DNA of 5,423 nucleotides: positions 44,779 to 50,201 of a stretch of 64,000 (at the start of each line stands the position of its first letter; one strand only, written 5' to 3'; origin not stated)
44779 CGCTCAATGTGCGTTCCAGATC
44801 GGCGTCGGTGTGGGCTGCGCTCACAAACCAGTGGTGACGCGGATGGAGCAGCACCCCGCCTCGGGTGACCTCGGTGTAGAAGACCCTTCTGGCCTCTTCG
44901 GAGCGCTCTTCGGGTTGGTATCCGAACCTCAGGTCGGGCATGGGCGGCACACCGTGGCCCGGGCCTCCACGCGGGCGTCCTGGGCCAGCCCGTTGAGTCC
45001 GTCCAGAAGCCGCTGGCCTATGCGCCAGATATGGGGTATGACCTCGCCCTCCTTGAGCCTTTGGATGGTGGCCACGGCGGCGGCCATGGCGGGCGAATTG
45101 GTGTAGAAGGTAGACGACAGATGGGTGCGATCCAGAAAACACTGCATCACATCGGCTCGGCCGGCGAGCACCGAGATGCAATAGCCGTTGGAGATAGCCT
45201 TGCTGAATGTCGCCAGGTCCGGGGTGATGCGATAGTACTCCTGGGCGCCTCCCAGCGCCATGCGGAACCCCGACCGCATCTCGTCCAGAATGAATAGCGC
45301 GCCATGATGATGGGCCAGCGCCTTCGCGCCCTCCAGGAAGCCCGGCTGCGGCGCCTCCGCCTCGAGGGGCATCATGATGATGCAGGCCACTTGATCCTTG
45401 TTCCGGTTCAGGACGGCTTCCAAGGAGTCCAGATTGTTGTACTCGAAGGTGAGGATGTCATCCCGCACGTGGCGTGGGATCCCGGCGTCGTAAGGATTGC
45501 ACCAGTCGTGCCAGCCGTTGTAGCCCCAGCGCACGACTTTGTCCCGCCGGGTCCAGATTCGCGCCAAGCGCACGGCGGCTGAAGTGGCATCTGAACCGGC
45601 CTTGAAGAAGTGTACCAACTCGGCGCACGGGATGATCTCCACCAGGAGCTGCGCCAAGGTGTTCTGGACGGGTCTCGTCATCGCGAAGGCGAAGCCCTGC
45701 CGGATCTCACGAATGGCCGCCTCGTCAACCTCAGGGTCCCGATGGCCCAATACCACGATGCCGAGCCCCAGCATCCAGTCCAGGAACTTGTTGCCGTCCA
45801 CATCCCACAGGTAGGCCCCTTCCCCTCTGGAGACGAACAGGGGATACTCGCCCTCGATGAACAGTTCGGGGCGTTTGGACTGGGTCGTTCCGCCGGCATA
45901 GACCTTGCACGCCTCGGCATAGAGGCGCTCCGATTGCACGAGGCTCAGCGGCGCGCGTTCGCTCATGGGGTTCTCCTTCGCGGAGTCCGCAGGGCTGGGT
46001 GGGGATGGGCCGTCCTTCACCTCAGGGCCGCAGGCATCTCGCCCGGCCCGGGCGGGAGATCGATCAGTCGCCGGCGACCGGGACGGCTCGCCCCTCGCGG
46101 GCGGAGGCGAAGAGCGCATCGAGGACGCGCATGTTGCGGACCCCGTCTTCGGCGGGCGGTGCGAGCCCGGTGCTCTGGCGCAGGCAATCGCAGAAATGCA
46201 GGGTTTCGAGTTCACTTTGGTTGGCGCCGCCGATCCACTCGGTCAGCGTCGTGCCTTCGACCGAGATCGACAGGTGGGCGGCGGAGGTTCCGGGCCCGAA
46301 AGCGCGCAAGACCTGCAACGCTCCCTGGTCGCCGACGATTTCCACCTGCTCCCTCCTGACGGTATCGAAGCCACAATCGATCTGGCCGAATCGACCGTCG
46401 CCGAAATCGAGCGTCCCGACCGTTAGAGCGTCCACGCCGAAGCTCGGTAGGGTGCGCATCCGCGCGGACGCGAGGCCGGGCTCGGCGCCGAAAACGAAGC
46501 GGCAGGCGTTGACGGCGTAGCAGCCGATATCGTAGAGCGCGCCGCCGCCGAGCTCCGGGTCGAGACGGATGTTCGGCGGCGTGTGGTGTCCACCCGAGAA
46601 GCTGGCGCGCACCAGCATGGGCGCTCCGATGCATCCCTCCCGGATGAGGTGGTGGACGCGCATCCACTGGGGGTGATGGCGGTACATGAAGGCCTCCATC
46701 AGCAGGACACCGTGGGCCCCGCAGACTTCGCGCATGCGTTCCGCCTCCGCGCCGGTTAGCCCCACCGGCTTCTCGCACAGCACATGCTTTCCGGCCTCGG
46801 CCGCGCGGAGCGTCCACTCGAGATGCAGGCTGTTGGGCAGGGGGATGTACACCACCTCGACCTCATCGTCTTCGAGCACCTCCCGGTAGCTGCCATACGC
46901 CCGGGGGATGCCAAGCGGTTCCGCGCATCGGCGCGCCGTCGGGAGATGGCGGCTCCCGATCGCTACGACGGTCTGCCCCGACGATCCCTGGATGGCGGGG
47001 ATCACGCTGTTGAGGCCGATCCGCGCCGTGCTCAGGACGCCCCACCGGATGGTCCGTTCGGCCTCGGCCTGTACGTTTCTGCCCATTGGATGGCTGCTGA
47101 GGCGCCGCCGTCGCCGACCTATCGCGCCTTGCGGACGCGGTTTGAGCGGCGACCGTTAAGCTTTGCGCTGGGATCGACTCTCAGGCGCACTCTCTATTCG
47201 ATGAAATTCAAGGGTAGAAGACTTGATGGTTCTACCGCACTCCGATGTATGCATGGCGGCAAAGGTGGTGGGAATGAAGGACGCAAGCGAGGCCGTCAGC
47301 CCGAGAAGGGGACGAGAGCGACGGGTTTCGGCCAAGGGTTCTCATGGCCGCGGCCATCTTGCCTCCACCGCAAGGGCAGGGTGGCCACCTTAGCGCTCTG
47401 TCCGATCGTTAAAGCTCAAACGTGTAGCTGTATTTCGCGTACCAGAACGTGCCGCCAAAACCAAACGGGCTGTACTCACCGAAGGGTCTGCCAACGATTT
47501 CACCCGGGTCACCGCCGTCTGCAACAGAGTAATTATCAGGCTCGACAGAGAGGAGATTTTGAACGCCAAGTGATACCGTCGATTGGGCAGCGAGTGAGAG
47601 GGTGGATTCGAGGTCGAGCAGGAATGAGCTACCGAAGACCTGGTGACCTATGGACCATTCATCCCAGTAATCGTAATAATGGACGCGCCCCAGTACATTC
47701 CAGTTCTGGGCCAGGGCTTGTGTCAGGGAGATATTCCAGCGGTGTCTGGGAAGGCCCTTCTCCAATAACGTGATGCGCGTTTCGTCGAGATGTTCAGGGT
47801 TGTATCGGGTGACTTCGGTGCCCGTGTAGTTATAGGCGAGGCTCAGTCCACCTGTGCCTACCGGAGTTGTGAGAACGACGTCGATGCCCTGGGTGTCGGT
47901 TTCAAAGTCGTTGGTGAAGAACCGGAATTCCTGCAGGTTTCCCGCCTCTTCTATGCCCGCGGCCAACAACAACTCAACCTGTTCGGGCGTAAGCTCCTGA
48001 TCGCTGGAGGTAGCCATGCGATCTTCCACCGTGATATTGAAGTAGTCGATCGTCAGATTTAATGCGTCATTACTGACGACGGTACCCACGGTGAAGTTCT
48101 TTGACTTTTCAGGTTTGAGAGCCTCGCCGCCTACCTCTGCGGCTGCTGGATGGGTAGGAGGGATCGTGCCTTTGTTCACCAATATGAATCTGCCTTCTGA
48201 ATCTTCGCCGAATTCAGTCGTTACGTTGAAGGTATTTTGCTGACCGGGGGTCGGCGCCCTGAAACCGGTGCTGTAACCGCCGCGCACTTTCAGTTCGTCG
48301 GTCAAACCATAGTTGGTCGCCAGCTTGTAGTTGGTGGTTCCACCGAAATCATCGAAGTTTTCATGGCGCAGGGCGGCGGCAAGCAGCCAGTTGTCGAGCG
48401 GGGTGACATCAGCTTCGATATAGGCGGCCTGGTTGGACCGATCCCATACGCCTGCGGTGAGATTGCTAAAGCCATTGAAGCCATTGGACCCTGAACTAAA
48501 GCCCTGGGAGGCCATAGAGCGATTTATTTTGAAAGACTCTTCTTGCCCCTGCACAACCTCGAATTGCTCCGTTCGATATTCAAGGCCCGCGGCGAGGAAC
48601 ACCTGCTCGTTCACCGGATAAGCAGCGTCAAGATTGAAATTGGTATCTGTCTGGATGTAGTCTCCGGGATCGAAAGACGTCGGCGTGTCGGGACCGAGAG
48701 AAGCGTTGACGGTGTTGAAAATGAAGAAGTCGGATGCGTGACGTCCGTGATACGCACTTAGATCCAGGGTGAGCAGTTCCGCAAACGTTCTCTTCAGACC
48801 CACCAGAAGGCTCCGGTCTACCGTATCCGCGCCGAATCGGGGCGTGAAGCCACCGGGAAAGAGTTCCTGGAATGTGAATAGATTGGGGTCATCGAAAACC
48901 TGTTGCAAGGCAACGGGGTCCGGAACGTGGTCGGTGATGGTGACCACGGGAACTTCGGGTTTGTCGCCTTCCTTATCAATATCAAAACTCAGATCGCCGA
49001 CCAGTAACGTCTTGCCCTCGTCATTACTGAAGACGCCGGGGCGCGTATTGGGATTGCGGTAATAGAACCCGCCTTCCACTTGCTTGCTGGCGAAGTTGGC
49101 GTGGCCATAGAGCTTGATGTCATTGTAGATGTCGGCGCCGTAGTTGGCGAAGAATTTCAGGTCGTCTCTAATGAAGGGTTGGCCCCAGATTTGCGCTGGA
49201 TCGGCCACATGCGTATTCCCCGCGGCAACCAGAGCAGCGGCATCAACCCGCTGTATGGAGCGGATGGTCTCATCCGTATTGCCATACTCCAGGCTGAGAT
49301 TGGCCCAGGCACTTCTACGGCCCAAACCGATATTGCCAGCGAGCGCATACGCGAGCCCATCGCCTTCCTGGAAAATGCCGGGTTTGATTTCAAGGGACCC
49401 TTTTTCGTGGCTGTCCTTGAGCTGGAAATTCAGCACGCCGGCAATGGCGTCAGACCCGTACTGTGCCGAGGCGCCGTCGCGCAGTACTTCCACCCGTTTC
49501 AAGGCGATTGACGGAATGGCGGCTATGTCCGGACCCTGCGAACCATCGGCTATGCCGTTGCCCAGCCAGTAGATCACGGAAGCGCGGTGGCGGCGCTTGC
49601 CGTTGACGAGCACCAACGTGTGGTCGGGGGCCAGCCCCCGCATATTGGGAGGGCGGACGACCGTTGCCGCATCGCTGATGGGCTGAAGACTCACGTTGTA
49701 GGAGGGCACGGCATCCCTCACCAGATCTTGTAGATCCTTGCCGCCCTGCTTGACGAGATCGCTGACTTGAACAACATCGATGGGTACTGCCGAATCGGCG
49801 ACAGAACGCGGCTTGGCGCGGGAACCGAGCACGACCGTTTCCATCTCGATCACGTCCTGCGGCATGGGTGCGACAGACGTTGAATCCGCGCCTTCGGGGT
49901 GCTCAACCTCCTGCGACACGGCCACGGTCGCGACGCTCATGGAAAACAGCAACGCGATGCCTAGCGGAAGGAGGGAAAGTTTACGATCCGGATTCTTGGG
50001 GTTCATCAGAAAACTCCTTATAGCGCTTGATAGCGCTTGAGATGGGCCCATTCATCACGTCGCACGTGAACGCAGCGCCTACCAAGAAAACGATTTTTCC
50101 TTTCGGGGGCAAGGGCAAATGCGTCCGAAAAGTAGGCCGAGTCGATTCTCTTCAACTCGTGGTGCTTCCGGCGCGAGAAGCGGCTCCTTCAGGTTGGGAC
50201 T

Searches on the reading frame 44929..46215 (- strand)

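Call 40: search_protein_families(library=pfam, proteins=[window:44929-46215:-], max_evalue=0.001)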
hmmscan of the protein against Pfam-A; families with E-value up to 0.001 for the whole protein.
window:44929-46215:- (428 aa): 1 family
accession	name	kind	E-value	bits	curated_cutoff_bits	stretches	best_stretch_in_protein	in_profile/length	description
PF00202.27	Aminotran_3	-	5.8e-45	154.1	30.5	1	124-414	9-333/403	Aminotransferase class-III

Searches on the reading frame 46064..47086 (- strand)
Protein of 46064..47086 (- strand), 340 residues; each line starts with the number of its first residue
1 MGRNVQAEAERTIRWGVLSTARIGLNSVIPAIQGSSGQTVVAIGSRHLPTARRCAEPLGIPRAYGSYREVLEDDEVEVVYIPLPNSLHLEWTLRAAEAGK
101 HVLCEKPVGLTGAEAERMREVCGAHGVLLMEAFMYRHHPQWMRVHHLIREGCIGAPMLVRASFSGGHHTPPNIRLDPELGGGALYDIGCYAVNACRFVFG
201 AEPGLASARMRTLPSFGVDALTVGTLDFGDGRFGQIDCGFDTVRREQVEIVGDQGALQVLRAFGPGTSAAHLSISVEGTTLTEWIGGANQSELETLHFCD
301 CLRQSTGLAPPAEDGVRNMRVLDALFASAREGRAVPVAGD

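Call 40: search_protein_families(library=pfam, proteins=[window:46064-47086:-], max_evalue=0.001)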
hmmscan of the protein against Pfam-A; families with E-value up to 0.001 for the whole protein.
window:46064-47086:- (340 aa): 3 families
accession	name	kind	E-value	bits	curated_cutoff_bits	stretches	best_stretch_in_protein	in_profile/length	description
PF22725.1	GFO_IDH_MocA_C3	-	2.5e-24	86.1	27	1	142-257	2-123/124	GFO/IDH/MocA C-terminal domain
PF01408.29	GFO_IDH_MocA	-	4.9e-22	79.3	24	1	14-132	2-119/120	Oxidoreductase family, NAD-binding Rossmann fold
PF02894.22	GFO_IDH_MocA_C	-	5.4e-18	66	22.9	1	147-337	3-218/218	Oxidoreductase family, C-terminal alpha/beta domain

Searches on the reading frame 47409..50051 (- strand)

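Call 33: search_protein_families(library=pfam, proteins=[P0122], max_evalue=10)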
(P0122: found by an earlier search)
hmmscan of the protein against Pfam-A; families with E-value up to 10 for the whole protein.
P0122 (1106 aa): 3 families
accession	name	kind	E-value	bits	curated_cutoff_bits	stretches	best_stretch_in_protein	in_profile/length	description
PF18135.7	Type_ISP_C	-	8.8e-76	255.6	25.9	1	695-1041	2-342/342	Type ISP C-terminal specificity domain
PF02384.22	N6_Mtase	-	1.4e-06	28.3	20.4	1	312-494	9-138/311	N-6 DNA Methylase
PF07669.17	Eco57I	-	0.38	11.3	25.3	1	485-594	78-158/171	Eco57I restriction-modification methylase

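Call 39: search_protein_families(library=pfam, proteins=[window:47409-50051:-], max_evalue=0.001)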
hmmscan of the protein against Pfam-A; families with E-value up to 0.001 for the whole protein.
window:47409-50051:- (880 aa): 2 families
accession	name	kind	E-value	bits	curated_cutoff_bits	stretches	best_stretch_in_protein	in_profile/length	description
PF00593.30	TonB_dep_Rec_b-barrel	-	2.2e-34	120.5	27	1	407-833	55-436/436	TonB dependent receptor-like, beta-barrel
PF07715.20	Plug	-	7.8e-18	65.4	23.9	1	84-206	2-107/107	TonB-dependent Receptor Plug Domain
